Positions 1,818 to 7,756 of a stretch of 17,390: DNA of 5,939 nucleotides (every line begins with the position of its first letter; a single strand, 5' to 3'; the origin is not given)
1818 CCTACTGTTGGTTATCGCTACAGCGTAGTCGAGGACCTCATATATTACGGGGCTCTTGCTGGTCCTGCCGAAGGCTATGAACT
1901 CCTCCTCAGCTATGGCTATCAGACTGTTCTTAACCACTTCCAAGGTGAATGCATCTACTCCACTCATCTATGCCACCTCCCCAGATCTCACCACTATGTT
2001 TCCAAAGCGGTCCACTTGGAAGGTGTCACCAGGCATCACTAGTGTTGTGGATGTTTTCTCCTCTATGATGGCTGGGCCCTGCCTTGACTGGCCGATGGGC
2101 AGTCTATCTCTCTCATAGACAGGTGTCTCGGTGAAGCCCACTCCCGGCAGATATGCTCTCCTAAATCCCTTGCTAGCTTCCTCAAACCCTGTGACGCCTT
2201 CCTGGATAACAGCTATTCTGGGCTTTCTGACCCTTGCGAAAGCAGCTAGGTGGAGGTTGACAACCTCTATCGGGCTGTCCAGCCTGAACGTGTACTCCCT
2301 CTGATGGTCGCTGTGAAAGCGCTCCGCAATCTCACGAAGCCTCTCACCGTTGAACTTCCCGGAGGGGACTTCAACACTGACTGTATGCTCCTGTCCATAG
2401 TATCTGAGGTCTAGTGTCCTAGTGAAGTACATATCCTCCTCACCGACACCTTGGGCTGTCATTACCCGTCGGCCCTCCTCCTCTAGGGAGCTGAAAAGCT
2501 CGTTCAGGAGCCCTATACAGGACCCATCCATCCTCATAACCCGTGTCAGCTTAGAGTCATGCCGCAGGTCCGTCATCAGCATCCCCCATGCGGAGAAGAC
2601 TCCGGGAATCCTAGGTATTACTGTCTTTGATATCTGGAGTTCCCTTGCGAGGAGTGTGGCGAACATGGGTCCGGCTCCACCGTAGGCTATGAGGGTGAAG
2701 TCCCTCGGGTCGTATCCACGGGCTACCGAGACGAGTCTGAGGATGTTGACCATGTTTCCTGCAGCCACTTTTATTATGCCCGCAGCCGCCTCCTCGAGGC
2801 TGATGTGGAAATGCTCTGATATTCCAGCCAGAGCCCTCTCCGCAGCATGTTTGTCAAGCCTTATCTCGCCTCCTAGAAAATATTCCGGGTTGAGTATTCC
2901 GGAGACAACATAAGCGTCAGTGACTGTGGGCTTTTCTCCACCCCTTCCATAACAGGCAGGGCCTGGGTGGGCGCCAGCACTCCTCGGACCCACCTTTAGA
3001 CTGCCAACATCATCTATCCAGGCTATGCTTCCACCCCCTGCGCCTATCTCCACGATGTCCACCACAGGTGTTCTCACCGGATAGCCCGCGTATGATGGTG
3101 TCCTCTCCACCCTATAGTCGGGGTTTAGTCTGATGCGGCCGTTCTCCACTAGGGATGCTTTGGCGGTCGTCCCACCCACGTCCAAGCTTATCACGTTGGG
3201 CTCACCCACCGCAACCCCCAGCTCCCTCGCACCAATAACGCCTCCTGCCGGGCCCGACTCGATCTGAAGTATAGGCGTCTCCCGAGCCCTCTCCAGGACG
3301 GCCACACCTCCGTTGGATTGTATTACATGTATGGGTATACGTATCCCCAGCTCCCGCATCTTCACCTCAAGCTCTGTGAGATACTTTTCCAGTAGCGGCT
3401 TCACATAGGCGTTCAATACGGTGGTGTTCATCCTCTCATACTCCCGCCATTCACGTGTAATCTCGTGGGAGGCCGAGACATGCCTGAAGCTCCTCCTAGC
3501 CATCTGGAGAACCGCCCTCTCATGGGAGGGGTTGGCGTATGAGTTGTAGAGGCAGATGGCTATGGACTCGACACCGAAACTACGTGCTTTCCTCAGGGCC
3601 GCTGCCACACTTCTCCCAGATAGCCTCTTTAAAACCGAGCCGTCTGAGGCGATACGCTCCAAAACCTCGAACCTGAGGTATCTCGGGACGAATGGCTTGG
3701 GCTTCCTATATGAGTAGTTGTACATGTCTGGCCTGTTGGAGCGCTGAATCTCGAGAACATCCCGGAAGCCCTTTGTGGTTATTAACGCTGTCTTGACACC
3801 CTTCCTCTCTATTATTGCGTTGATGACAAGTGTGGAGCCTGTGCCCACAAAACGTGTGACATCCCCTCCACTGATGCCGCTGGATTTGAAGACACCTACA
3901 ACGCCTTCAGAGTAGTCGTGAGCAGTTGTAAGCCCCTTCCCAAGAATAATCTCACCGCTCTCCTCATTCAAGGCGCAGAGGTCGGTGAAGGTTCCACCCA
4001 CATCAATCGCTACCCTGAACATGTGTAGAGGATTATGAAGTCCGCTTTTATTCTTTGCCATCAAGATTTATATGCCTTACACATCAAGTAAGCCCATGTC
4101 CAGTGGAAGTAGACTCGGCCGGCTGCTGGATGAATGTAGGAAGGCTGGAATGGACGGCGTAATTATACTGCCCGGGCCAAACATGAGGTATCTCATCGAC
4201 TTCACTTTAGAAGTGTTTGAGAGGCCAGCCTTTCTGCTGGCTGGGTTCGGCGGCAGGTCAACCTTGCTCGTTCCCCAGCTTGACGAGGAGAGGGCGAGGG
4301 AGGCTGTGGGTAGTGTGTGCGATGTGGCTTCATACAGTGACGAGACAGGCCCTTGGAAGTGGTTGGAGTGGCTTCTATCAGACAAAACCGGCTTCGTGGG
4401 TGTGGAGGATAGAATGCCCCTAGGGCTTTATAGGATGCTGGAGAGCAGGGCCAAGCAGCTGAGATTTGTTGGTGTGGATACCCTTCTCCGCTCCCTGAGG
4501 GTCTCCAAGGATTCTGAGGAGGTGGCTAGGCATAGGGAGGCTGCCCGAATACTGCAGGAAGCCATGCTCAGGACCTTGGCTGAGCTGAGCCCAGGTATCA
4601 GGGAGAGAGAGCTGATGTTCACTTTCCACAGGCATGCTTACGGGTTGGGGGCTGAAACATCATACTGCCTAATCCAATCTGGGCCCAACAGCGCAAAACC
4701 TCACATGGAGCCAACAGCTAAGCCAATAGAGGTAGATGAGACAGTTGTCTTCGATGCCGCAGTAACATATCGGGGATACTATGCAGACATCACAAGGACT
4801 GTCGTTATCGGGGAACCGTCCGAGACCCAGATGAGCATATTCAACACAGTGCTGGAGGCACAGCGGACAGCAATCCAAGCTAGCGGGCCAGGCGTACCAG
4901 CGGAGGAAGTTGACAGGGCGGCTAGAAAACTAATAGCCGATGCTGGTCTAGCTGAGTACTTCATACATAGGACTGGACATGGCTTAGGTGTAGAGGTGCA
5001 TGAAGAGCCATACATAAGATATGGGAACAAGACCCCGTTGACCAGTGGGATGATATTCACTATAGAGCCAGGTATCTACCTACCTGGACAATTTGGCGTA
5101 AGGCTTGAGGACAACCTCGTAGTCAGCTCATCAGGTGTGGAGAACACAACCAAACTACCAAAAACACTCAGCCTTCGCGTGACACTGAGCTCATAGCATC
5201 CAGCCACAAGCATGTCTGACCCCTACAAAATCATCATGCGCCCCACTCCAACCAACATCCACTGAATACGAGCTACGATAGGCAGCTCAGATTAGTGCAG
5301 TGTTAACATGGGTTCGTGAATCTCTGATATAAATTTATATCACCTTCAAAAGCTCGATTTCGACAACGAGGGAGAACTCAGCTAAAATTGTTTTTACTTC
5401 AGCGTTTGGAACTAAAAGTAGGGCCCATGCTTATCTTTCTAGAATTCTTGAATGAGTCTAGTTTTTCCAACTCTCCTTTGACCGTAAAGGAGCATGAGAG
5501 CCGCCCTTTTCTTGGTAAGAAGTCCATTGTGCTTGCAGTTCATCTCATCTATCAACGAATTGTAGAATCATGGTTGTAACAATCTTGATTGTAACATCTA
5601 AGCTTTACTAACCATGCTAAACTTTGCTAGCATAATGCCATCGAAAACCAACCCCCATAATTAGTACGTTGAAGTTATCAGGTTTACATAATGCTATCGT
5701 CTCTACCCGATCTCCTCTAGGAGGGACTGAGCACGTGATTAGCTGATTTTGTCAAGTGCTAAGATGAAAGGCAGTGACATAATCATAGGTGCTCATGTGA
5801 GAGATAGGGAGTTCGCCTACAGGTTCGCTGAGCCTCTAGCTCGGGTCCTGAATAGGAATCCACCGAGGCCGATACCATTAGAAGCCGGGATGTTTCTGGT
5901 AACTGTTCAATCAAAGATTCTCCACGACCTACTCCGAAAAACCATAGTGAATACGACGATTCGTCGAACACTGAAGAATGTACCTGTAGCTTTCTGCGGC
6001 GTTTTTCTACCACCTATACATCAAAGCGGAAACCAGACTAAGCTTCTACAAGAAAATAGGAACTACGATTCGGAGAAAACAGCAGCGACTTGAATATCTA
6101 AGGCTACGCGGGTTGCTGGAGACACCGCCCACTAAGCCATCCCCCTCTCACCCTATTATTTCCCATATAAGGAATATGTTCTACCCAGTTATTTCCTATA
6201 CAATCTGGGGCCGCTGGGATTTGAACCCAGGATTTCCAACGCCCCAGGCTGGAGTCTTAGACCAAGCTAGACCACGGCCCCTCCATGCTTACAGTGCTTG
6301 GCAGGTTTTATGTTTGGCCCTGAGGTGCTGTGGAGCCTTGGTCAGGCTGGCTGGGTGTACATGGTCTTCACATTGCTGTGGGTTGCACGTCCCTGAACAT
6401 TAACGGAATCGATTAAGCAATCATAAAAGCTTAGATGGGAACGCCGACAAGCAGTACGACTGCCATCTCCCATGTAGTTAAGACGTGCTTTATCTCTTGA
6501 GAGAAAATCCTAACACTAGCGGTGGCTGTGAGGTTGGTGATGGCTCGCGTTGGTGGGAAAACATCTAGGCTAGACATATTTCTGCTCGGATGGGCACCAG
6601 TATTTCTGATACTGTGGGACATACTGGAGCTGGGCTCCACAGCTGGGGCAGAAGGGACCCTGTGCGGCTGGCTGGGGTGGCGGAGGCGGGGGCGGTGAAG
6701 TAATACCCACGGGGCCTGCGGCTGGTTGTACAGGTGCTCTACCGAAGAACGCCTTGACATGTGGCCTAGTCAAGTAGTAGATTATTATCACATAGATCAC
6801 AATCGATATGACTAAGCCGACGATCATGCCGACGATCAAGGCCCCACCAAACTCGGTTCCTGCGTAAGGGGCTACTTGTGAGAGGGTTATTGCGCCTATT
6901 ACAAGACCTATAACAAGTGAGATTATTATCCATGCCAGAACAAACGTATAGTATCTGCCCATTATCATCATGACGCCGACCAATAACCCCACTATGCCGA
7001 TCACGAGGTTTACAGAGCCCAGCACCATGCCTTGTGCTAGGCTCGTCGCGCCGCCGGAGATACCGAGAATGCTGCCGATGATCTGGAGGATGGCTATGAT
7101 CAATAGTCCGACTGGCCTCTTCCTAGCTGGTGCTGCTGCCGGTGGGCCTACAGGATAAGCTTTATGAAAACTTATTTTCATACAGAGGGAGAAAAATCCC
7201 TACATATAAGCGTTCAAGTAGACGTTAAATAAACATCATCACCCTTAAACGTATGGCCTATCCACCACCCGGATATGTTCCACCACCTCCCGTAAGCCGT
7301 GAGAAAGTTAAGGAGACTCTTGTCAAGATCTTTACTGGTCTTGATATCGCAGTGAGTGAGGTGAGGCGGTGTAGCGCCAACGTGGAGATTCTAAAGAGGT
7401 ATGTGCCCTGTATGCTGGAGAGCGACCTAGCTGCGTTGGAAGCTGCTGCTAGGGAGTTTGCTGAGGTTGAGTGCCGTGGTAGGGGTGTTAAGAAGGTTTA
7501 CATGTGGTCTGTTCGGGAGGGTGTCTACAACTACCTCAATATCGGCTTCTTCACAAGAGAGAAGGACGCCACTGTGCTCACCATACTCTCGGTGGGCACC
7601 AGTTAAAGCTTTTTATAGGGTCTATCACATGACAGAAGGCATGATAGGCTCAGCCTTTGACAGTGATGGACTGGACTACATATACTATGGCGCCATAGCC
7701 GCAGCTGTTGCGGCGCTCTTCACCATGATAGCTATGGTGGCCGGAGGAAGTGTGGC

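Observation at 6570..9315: Divergent five-gene membrane cluster around a zinc-ribbon PrsW protease: candidate uncharacterised membrane proteolysis or signalling module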

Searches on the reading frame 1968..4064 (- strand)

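Call 32: search_protein_families(library=pfam, proteins=[window:1968-4064:-], max_evalue=0.01)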
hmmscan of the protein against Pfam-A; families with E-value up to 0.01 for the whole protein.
window:1968-4064:- (698 aa): 3 families
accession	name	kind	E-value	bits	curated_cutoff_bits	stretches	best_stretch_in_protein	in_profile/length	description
PF01968.24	Hydantoinase_A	-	1.5e-97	326.8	22.9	1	211-503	1-290/291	Hydantoinase/oxoprolinase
PF05378.19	Hydant_A_N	-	2.6e-46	158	25.2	1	17-191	1-174/176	Hydantoinase/oxoprolinase N-terminal region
PF19278.4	Hydant_A_C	-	4.5e-15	56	21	1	519-687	13-185/193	Hydantoinase/oxoprolinase C-terminal domain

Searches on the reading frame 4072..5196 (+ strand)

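Call 32: search_protein_families(library=pfam, proteins=[window:4072-5196:+], max_evalue=0.01)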
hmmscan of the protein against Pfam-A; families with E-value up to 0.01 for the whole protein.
window:4072-5196:+ (374 aa): 2 families
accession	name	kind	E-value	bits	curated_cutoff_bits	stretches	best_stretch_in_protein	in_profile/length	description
PF00557.29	Peptidase_M24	-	1.1e-62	211.9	23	1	153-352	2-207/208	Metallopeptidase family M24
PF01321.24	Creatinase_N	-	5.1e-16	59.8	22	1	14-144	1-127/128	Creatinase/Prolidase N-terminal domain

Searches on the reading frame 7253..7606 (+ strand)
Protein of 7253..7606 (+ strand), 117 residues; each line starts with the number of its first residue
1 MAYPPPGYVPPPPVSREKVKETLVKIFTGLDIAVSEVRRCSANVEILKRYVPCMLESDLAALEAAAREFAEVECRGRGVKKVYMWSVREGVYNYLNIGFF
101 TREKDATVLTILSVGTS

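Call 3: search_protein_families(library=pfam, proteins=[window:7253-7606:+], max_evalue=1)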
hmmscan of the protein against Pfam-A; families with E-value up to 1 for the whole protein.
window:7253-7606:+ (117 aa): 0 families

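Call 6: search_protein_families(library=ncbifam, proteins=[window:7253-7606:+], max_evalue=0.1)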
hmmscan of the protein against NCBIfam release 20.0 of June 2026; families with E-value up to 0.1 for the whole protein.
window:7253-7606:+ (117 aa): 0 families

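Call 26: find_homologous_proteins(query=A3, max_evalue=0.01)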
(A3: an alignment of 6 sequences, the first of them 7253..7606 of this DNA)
Query A3 (6 sequences) (117 aa, profile of the alignment): 8 proteins with E <= 0.01 among 1445 candidates.
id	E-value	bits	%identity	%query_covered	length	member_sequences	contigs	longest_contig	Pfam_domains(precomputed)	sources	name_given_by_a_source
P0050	1.5e-57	210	79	99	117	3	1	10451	-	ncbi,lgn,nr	ncbi:hypothetical protein HRbin01_01904 [archaeon HR01]|nr:hypothetical protein HRbin01_01904 [archa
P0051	4.2e-57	209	100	100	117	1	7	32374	-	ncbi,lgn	ncbi:MAG: hypothetical protein QW756_04710 [Nitrososphaerota archaeon]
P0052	7.0e-56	205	37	87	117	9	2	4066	-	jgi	jgi:hypothetical protein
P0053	2.2e-51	191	73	100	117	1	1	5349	-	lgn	-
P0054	2.9e-44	168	72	85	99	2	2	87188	-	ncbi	ncbi:MAG: hypothetical protein QXH12_00115 [Candidatus Caldarchaeum sp.]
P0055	3.1e-42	161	43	87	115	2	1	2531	-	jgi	-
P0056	2.6e-29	119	43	89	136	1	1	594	-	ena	-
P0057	4.4e-26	109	38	89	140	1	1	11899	-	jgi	jgi:hypothetical protein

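Call 35: search_protein_families(library=padloc, proteins=[window:7253-7606:+], max_evalue=0.01)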
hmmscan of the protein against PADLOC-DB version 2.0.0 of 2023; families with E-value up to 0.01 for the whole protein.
window:7253-7606:+ (117 aa): 0 families

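Call 36: predict_structure(alignment_id=A4)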
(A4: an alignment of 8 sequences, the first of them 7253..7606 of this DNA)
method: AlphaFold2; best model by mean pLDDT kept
length: 117 residues; sequences in the alignment: 8
mean_pLDDT: 87.4   pTM: 0.74
mean pLDDT of the five models: 87.4, 87.1, 87.1, 83.7, 67.7
residues with pLDDT >= 90: 61; 70-90: 45; 50-70: 10; < 50: 1
segments of 3 or more residues with pLDDT < 50: none
pLDDT, mean of each block of 10 residues (from residue 1): 61 82 93 92 90 85 93 91 91 90 90 89
secondary structure, 60 per line:
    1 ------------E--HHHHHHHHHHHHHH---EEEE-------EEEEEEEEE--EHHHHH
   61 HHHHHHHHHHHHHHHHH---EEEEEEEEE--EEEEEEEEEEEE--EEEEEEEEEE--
elements in order: H16-29 E33-36 E44-52 H56-77 E81-89 E92-103 E106-115

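Call 40: fold_search(model_id=the predicted structure, library=pdb)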
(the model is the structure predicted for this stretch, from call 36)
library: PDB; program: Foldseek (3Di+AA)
matches with E <= 10: 1230; with E <= 0.001: 0
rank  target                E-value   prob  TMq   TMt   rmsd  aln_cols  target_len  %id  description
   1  3gig_B                1.8e-02  0.92  0.43  0.28   7.5       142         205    8  Crystal structure of phosphorylated DesKC in complex with AMP-PCP (released 2009-09-15)
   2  7ssj_D                2.1e-02  0.96  0.44  0.27   7.2       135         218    7  Crystal structure of the DesK-DesR complex in the phosphatase state (released 2022-11-16)
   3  3ehj_B                2.6e-02  0.98  0.45  0.27   7.5        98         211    7  Crystal structure of DesKC-H188V in complex with AMP-PCP (released 2009-09-15)
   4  3ehj_A                3.5e-02  0.97  0.45  0.28   7.5        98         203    7  Crystal structure of DesKC-H188V in complex with AMP-PCP (released 2009-09-15)
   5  3ehh_B                4.5e-02  0.95  0.44  0.29   8.1        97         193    8  Crystal structure of DesKC-H188V in complex with ADP (released 2009-09-15)
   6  4kp4_B                5.5e-02  0.94  0.45  0.27   5.3        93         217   10  Deciphering cis-trans directionality and visualizing autophosphorylation in histidine kinases. (released 2014-02-12)
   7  7ssj_A                5.8e-02  0.85  0.44  0.27   7.6       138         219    6  Crystal structure of the DesK-DesR complex in the phosphatase state (released 2022-11-16)
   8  7ssj_C                7.5e-02  0.80  0.43  0.26   8.3       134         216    7  Crystal structure of the DesK-DesR complex in the phosphatase state (released 2022-11-16)
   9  3ehg                  8.0e-02  0.80  0.39  0.37   8.0        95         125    9  Crystal structure of the ATP-binding domain of DesK in complex with ATP (released 2009-09-15)
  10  3ehh_A                8.5e-02  0.85  0.46  0.31   7.6       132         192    7  Crystal structure of DesKC-H188V in complex with ADP (released 2009-09-15)
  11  3gig_A                8.5e-02  0.75  0.42  0.27   8.0       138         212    7  Crystal structure of phosphorylated DesKC in complex with AMP-PCP (released 2009-09-15)
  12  3gie_A                9.7e-02  0.77  0.42  0.26   7.0       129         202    8  Crystal structure of DesKC_H188E in complex with AMP-PCP (released 2009-09-15)
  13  9m3p                  1.0e-01  0.47  0.35  0.14   9.1       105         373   11  Crystal structure of human pyruvate dehydrogenase kinase isoform 1 in complex with ATP competitive inhibitor 3 (released 2025-04-02)
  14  4kp4_A                1.2e-01  0.75  0.41  0.24   6.9        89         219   11  Deciphering cis-trans directionality and visualizing autophosphorylation in histidine kinases. (released 2014-02-12)
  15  5iuj_B                1.2e-01  0.63  0.40  0.25   6.1       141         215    8  Crystal structure of the DesK-DesR complex in the phosphotransfer state with low Mg2+ (20 mM) (released 2016-12-21)
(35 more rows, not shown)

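Call 67: search_protein_families(library=pfam, alignment_id=A4, max_evalue=0.5)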
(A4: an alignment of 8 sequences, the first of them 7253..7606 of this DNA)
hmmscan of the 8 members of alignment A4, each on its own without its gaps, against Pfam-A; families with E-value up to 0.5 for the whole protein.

A. member 1, window:7253-7606:+ (117 aa): 0 families

B. families by the number of members that match (of 8 scanned): 4 families
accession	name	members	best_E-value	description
PF07367.17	FB_lectin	1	0.052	Fungal fruit body lectin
PF23563.1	TRIP13_N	1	0.11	TRIP13 N-terminal domain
PF17288.8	Terminase_3C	1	0.13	Terminase RNAseH like domain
PF01042.26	Ribonuc_L-PSP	1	0.16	Endoribonuclease L-PSP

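Call 69: search_solved_structures(query=A4, max_evalue=1)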
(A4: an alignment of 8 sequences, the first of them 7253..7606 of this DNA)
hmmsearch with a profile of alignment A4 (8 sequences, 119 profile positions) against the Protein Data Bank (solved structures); distinct sequences matched with E-value up to 1: 1.
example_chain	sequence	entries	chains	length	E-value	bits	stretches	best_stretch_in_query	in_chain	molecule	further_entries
4pqx_A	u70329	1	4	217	0.26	14.5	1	71-109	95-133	Uncharacterized protein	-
